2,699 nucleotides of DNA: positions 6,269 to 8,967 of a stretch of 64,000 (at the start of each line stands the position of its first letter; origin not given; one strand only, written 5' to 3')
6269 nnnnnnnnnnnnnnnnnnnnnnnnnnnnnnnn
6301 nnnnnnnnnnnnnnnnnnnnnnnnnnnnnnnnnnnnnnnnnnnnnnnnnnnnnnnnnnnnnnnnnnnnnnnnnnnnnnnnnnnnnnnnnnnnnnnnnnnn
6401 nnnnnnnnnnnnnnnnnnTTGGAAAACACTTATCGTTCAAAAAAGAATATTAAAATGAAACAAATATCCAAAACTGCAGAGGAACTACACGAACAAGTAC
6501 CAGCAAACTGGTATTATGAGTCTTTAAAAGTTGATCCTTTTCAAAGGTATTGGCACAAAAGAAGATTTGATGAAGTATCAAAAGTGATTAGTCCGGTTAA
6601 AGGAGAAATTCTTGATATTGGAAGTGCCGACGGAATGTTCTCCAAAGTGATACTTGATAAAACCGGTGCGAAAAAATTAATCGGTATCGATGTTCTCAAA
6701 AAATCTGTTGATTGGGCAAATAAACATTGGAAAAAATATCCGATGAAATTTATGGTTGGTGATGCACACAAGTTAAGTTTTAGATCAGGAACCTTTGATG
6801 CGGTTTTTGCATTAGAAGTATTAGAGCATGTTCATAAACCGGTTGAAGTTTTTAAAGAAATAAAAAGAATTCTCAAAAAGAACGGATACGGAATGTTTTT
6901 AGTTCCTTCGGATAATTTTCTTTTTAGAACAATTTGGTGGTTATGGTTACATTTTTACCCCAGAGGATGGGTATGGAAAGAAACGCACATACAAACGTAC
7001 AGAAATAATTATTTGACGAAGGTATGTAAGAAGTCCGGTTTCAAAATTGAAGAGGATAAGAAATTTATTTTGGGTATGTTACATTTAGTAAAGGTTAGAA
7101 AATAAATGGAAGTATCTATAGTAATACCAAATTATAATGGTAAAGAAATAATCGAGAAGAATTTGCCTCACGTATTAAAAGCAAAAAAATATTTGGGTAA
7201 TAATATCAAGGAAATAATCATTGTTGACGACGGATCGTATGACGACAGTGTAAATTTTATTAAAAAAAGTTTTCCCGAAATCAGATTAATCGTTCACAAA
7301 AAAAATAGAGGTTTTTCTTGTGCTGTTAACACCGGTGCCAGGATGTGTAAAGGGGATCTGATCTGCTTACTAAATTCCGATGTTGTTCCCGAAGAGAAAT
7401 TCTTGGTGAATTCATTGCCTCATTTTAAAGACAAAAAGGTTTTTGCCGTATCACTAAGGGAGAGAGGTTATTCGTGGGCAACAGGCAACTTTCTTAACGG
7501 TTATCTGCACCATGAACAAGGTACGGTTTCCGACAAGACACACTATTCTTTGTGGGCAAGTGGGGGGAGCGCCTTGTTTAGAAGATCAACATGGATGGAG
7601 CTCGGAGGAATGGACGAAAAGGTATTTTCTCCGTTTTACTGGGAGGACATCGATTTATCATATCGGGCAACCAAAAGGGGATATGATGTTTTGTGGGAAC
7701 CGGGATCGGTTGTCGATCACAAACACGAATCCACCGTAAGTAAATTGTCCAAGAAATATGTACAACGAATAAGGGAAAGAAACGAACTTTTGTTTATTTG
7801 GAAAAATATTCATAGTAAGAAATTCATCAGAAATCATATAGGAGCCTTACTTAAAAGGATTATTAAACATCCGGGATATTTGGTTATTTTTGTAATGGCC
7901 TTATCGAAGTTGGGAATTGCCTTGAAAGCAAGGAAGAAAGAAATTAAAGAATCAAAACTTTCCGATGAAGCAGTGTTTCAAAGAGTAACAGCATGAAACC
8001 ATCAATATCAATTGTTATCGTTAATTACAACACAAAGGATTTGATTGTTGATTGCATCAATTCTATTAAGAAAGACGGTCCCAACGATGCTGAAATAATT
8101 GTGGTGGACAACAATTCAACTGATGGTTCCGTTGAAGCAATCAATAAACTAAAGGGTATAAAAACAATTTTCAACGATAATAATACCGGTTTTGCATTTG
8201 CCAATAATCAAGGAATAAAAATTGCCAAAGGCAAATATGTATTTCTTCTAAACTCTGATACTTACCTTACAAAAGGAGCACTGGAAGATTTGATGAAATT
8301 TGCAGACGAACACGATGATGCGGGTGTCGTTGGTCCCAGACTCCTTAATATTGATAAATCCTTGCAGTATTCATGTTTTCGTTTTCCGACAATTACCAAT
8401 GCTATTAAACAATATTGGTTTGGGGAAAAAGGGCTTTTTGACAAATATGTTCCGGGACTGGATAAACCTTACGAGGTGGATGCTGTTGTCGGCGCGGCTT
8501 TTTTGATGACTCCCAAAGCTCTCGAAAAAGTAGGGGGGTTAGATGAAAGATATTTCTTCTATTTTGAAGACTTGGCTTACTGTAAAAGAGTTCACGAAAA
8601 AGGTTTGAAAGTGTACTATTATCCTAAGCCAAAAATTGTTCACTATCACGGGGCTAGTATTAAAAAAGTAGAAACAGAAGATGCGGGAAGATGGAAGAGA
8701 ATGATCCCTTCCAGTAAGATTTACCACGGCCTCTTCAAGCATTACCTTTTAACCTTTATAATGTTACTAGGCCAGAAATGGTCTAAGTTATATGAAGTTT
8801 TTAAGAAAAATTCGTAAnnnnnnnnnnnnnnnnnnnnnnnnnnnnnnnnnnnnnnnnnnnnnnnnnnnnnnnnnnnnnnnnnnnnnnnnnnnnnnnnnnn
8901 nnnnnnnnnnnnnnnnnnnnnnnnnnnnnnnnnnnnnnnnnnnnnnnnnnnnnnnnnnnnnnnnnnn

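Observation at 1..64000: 64-kb single-strand glycosylation supercluster dominated by GT-C-type membrane glycosyltransferases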

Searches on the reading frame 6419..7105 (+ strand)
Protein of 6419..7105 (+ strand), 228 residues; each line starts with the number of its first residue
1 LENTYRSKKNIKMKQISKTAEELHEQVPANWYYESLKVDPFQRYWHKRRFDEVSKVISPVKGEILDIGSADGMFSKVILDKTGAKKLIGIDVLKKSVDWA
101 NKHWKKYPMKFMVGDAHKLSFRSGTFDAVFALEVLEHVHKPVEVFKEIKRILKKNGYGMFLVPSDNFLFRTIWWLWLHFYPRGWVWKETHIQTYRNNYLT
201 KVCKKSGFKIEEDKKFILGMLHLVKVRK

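Call 4: search_protein_families(library=pfam, proteins=[window:6419-7105:+], max_evalue=0.01)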
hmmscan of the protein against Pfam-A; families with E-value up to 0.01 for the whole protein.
window:6419-7105:+ (228 aa): 9 families
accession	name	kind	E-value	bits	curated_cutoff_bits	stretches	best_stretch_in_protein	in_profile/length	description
PF08241.18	Methyltransf_11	-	3.7e-21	76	21.2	1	65-158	1-93/95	Methyltransferase domain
PF13489.12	Methyltransf_23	-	6.7e-20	71.9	27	1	50-212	10-163/164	Methyltransferase domain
PF13649.12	Methyltransf_25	-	7.8e-18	65.4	27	1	64-156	1-97/97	Methyltransferase domain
PF13847.12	Methyltransf_31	-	8.6e-15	55.1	27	1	63-159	6-108/145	Methyltransferase domain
PF08242.18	Methyltransf_12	-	2.5e-11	44.6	30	1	65-156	1-96/98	Methyltransferase domain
PF01728.25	FtsJ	-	1.3e-06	28.9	24.1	1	51-120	13-79/181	FtsJ-like methyltransferase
PF08003.17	Methyltransf_9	-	8e-06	25.5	23.8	1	46-156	100-213/315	Protein of unknown function (DUF1698)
PF01209.24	Ubie_methyltran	-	0.00014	21.7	20.1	1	44-161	34-152/233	ubiE/COQ5 methyltransferase family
PF12847.13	Methyltransf_18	-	0.0008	19.9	27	1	48-110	3-64/151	Methyltransferase domain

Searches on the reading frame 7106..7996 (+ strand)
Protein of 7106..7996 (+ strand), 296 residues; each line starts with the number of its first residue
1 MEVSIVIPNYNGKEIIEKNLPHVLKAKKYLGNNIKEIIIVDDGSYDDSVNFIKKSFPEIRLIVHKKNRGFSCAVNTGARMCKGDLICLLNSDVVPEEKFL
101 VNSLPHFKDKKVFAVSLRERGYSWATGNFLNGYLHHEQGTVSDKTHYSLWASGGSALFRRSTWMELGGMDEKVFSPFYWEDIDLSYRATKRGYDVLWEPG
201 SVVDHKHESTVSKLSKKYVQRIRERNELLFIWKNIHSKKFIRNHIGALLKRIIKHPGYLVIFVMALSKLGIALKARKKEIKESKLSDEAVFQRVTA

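Call 4: search_protein_families(library=pfam, proteins=[window:7106-7996:+], max_evalue=0.01)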
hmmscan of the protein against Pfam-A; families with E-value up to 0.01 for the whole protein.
window:7106-7996:+ (296 aa): 4 families
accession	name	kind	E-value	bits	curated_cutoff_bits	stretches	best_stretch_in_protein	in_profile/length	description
PF00535.33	Glycos_transf_2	-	5.5e-23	82.2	23.3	1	4-128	1-126/168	Glycosyl transferase family 2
PF13641.12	Glyco_tranf_2_3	-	2.4e-20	74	27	1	3-216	3-222/230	Glycosyltransferase like family 2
PF10111.15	Glyco_tranf_2_2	-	3.9e-11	43.4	27.3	1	4-200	1-211/276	Glycosyltransferase like family 2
PF13632.12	Glyco_trans_2_3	-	1.2e-07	32.2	27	1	86-222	2-143/198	Glycosyl transferase family group 2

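Call 49: search_protein_families(library=ncbifam, proteins=[window:7106-7996:+], max_evalue=0.001)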
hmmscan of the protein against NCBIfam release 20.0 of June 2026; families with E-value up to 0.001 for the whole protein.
window:7106-7996:+ (296 aa): 22 families
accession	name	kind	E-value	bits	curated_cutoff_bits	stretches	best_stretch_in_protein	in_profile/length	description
TIGR03965.1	mycofact_glyco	equivalog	5.3e-28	98.1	280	1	2-215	75-290/467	mycofactocin biosynthesis glycosyltransferase MftF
TIGR03937.1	PgaC_IcaA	equivalog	9.3e-18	64.4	422.3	1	2-111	46-155/407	poly-beta-1,6-N-acetyl-D-glucosamine synthase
NF041875.1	EPS_EpsD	equivalog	4.5e-17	62.4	370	1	3-210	1-211/325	exopolysaccharide biosynthesis glycosyltransferase EpsD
TIGR04283.1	glyco_like_mftF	equivalog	3.8e-13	49.5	182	1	3-192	1-173/221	TIGR04283 family arsenosugar biosynthesis glycosyltransferase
NF007482.0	PRK10073.1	equivalog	1e-12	47.7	423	1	2-92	7-95/334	glycosyltransferase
NF047683.1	TeichurnBiosyTuaG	equivalog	1.9e-10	40.8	400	1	2-135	7-138/252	teichuronic acid biosynthesis protein TuaG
NF007986.1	PRK10714.1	equivalog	5.9e-10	38.7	529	1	2-94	7-102/316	undecaprenyl-phosphate 4-deoxy-4-formamido-L-arabinose transferase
NF038302.1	EPS_HpsE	equivalog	1.8e-09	37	300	1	1-104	1-108/307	hormogonium polysaccharide biosynthesis glycosyltransferase HpsE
NF047588.1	GlcsyltransPgfSStrep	equivalog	7e-09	35.3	500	1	1-109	1-112/308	glycosyltransferase PgfS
TIGR01556.1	rhamnosyltran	subfamily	1.1e-08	34.7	200.55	1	28-209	15-204/281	rhamnosyltransferase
NF038299.1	EPS_HpsN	equivalog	1.5e-07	30.7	425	1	2-113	2-113/317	hormogonium polysaccharide biosynthesis glycosyltransferase HpsN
NF041394.1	GtaseAglG_Halo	equivalog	3.2e-07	29.9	440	1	1-173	1-178/304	glucosyl-dolichyl phosphate glucuronosyltransferase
TIGR03111.1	glyc2_xrt_Gpos1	hypoth_equivalog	1.9e-06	27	363.95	1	2-110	50-159/439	TIGR03111 family XrtG-associated glycosyltransferase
NF050819.1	PolSacchBiosHfsG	equivalog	4.1e-06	26.2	500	1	31-221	35-232/302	polysaccharide biosynthesis protein HfsG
NF058614.1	PPMAGASynPpgS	equivalog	2.3e-05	23.9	370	1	3-80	2-70/226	polyprenyl-phospho-N-acetylgalactosaminyl synthase PpgS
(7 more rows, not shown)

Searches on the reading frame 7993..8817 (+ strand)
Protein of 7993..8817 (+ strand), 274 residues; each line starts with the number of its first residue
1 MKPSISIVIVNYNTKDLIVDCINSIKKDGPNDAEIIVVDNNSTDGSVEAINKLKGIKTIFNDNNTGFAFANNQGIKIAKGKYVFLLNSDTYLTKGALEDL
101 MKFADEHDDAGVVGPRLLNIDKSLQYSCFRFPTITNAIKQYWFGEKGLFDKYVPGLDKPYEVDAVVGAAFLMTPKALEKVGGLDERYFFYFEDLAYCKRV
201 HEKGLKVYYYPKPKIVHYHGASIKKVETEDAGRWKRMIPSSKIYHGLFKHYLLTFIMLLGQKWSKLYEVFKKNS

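Call 4: search_protein_families(library=pfam, proteins=[window:7993-8817:+], max_evalue=0.01)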
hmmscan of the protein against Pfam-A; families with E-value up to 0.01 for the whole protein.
window:7993-8817:+ (274 aa): 7 families
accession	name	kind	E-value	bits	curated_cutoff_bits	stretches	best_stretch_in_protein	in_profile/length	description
PF00535.33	Glycos_transf_2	-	1.3e-30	107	23.3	1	6-127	1-126/168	Glycosyl transferase family 2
PF13641.12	Glyco_tranf_2_3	-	3.3e-16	60.4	27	1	3-234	1-227/230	Glycosyltransferase like family 2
PF10111.15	Glyco_tranf_2_2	-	1.7e-08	34.7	27.3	1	6-187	1-185/276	Glycosyltransferase like family 2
PF02709.20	Glyco_transf_7C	-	2e-05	24.6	23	1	156-217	10-74/78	N-terminal domain of galactosyltransferase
PF13506.12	Glyco_transf_21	-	0.00019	21.4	21.7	1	72-220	23-156/174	Glycosyl transferase family 21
PF13712.12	Glyco_tranf_2_5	-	0.00023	21.4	27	1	62-221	36-193/210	Glycosyltransferase like family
PF13632.12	Glyco_trans_2_3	-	0.0038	17.5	27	0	82-218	1-123/198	Glycosyl transferase family group 2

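Call 49: search_protein_families(library=ncbifam, proteins=[window:7993-8817:+], max_evalue=0.001)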
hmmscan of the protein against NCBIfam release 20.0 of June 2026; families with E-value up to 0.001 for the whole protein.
window:7993-8817:+ (274 aa): 21 families
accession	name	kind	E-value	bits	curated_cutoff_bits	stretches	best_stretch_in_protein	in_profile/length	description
TIGR01556.1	rhamnosyltran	subfamily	8.5e-21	74.3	200.55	1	30-235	19-215/281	rhamnosyltransferase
TIGR03965.1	mycofact_glyco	equivalog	2e-20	73.1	280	1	3-224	74-287/467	mycofactocin biosynthesis glycosyltransferase MftF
NF047683.1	TeichurnBiosyTuaG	equivalog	2.5e-17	63.4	400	1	2-110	5-117/252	teichuronic acid biosynthesis protein TuaG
NF007482.0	PRK10073.1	equivalog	4.8e-17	62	423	1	2-108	5-114/334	glycosyltransferase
TIGR03937.1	PgaC_IcaA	equivalog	3.4e-14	52.6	422.3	1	3-116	45-164/407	poly-beta-1,6-N-acetyl-D-glucosamine synthase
NF041875.1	EPS_EpsD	equivalog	4e-14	52.8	370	1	5-219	1-208/325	exopolysaccharide biosynthesis glycosyltransferase EpsD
NF038302.1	EPS_HpsE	equivalog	1.3e-13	50.7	300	1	5-116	3-123/307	hormogonium polysaccharide biosynthesis glycosyltransferase HpsE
TIGR04283.1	glyco_like_mftF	equivalog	1.4e-13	51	182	1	5-147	1-140/221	TIGR04283 family arsenosugar biosynthesis glycosyltransferase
NF050050.1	ProtGlycPglI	equivalog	3.4e-13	49.6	500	1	2-107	1-111/306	GalNAc(5)-diNAcBac-PP-undecaprenol beta-1,3-glucosyltransferase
TIGR03111.1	glyc2_xrt_Gpos1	hypoth_equivalog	3.1e-12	46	363.95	1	3-108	49-161/439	TIGR03111 family XrtG-associated glycosyltransferase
NF053739.1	GlytfEpsEBac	equivalog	2.1e-11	43.3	450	1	3-123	1-126/265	glycosyltransferase EpsE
TIGR04009.1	wcaE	equivalog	2.3e-11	43.5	369.2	1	5-121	3-124/248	colanic acid biosynthesis glycosyltransferase WcaE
TIGR04195.1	S_glycosyl_SunS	equivalog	2.3e-10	39.9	350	1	2-93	56-145/421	SunS family peptide S-glycosyltransferase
NF038299.1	EPS_HpsN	equivalog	7.4e-09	35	425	1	3-122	1-124/317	hormogonium polysaccharide biosynthesis glycosyltransferase HpsN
NF041394.1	GtaseAglG_Halo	equivalog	9e-08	31.7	440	1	5-114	3-117/304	glucosyl-dolichyl phosphate glucuronosyltransferase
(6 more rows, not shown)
